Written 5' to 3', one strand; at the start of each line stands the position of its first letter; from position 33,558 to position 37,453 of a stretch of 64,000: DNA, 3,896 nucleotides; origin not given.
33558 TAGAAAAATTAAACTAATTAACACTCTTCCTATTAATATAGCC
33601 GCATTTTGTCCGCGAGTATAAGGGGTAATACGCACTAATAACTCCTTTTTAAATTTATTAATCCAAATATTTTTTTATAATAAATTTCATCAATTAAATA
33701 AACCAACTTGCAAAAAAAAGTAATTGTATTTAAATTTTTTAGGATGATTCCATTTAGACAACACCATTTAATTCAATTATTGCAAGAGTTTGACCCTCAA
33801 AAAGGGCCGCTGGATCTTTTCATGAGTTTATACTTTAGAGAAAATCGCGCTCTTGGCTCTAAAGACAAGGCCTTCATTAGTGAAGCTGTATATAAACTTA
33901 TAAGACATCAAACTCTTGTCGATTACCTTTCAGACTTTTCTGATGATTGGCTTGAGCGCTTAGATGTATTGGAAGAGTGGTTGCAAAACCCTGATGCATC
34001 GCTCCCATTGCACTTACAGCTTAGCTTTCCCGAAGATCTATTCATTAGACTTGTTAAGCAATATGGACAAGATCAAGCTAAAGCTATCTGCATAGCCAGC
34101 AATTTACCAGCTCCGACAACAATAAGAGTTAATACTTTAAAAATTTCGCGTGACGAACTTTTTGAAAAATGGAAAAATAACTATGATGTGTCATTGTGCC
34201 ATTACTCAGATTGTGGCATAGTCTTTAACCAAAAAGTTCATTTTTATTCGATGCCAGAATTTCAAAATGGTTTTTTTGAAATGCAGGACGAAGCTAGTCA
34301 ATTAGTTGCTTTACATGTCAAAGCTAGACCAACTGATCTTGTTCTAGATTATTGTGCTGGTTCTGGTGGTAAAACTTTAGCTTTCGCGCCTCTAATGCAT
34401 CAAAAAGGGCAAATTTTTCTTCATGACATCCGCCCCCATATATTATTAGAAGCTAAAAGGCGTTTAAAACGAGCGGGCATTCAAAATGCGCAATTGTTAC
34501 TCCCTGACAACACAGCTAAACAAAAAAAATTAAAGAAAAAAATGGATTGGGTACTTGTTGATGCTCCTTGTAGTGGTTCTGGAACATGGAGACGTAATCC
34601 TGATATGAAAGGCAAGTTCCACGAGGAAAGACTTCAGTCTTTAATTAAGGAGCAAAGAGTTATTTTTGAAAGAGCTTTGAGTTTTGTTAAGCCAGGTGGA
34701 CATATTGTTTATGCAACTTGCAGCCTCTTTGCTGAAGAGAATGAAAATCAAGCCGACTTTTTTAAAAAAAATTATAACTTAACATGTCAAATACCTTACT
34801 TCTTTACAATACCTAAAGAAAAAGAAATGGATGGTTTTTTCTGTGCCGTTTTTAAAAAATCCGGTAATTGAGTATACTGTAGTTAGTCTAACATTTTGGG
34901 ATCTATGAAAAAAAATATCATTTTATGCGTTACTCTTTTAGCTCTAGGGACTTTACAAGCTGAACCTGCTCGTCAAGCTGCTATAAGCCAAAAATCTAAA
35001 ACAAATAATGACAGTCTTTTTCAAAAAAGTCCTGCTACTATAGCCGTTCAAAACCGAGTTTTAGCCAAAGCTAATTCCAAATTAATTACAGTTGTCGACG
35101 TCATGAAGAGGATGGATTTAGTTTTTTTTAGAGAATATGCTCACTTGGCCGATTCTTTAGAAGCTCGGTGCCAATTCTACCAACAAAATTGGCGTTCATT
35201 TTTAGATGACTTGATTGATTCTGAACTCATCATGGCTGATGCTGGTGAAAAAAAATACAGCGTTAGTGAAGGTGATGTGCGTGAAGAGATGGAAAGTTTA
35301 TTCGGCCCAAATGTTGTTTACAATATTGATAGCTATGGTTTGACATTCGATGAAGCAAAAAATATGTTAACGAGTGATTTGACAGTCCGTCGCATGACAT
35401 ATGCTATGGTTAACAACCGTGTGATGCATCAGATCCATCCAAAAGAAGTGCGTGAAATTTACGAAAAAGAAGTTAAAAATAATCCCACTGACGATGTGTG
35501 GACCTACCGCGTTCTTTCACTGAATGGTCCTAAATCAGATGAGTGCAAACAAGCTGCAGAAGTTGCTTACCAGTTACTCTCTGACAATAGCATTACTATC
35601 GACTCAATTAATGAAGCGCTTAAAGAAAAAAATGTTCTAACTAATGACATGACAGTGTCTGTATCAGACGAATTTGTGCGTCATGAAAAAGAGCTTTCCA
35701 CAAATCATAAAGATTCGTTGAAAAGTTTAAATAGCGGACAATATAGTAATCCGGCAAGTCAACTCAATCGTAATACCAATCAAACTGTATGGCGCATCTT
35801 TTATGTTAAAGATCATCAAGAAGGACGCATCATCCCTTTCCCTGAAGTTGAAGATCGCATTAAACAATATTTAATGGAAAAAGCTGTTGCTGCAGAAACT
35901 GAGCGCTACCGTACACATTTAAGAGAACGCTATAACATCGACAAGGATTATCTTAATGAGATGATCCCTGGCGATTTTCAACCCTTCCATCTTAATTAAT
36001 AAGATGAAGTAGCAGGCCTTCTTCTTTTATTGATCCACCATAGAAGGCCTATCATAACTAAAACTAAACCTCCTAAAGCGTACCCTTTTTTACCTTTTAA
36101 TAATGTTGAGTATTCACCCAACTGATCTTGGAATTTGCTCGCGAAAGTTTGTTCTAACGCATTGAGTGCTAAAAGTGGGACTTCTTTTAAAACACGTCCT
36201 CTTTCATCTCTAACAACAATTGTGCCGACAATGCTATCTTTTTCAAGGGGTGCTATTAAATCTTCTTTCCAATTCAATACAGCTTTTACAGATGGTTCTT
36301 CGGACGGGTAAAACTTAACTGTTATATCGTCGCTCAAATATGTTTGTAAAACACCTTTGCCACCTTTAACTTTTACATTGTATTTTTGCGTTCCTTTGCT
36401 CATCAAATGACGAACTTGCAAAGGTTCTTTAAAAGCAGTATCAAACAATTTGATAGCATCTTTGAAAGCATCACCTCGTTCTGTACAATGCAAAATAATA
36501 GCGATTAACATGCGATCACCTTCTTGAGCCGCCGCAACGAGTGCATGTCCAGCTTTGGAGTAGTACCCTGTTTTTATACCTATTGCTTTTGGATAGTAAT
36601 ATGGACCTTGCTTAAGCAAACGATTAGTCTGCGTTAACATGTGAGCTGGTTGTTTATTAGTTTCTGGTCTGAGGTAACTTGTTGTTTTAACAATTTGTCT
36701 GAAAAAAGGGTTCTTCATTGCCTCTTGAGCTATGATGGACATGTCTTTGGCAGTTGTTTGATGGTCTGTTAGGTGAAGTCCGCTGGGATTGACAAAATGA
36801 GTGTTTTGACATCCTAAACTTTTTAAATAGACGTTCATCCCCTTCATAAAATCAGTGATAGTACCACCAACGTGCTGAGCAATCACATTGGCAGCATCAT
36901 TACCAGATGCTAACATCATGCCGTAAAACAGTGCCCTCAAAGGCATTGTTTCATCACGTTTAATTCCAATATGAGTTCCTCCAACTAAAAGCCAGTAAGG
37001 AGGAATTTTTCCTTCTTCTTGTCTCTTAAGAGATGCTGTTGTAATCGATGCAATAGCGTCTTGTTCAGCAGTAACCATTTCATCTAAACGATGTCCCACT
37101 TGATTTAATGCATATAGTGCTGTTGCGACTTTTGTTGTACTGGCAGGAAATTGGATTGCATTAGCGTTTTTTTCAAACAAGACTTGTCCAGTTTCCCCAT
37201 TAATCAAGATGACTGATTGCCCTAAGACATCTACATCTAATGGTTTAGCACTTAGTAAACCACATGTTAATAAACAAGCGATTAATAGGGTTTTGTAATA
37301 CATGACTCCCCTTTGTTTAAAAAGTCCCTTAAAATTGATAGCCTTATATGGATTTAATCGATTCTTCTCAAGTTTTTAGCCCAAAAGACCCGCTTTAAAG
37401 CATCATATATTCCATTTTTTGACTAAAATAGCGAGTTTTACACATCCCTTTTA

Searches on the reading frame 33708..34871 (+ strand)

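Call 72: search_protein_families(library=pfam, proteins=[window:33708-34871:+], max_evalue=0.00001)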
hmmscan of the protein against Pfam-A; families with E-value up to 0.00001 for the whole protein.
window:33708-34871:+ (387 aa): 5 families
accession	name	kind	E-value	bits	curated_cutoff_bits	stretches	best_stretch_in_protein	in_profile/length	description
PF01189.24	Methyltr_RsmB-F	-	1.2e-35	123.4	27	1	204-380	4-196/199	16S rRNA methyltransferase RsmB/F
PF22458.1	RsmF-B_ferredox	-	5.8e-13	49.2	27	1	108-177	2-71/74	Methyltr_RsmF/B-like, ferredoxin-like domain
PF13847.12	Methyltransf_31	-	2.9e-09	37.2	27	1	212-343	7-114/145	Methyltransferase domain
PF17125.10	Methyltr_RsmF_N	-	3.6e-06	27.8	34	0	112-194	5-85/86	N-terminal domain of 16S rRNA methyltransferase RsmF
PF01209.24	Ubie_methyltran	-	6.7e-06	26.1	20.1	0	205-267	44-106/233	ubiE/COQ5 methyltransferase family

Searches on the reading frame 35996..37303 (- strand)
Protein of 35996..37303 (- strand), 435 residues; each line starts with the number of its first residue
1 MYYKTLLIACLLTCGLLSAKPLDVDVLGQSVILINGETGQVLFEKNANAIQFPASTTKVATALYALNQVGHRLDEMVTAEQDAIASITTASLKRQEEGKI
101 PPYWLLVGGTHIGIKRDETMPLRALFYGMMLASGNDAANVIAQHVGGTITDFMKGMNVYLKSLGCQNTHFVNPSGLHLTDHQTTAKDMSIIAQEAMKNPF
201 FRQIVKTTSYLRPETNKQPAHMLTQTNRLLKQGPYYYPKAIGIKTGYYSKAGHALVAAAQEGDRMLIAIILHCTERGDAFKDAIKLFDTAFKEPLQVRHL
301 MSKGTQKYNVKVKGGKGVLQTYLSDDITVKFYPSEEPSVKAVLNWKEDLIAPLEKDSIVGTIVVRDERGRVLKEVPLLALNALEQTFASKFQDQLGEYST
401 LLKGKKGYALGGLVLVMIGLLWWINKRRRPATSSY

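Call 72: search_protein_families(library=pfam, proteins=[window:35996-37303:-], max_evalue=0.00001)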
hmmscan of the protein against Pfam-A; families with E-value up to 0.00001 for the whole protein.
window:35996-37303:- (435 aa): 4 families
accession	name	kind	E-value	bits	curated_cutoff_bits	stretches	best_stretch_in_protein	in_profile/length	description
PF00768.25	Peptidase_S11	-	1.1e-42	146.6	27.6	1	25-272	9-236/239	D-alanyl-D-alanine carboxypeptidase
PF13354.11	Beta-lactamase2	-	4.2e-10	39.8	22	1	35-253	6-195/214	Beta-lactamase enzyme family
PF07943.18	PBP5_C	-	5.6e-10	39.7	21.2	1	298-384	4-90/91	Penicillin-binding protein 5, C-terminal domain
PF02113.21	Peptidase_S13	-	1.3e-09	37.8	22.8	0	32-71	22-61/444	D-Ala-D-Ala carboxypeptidase 3 (S13) family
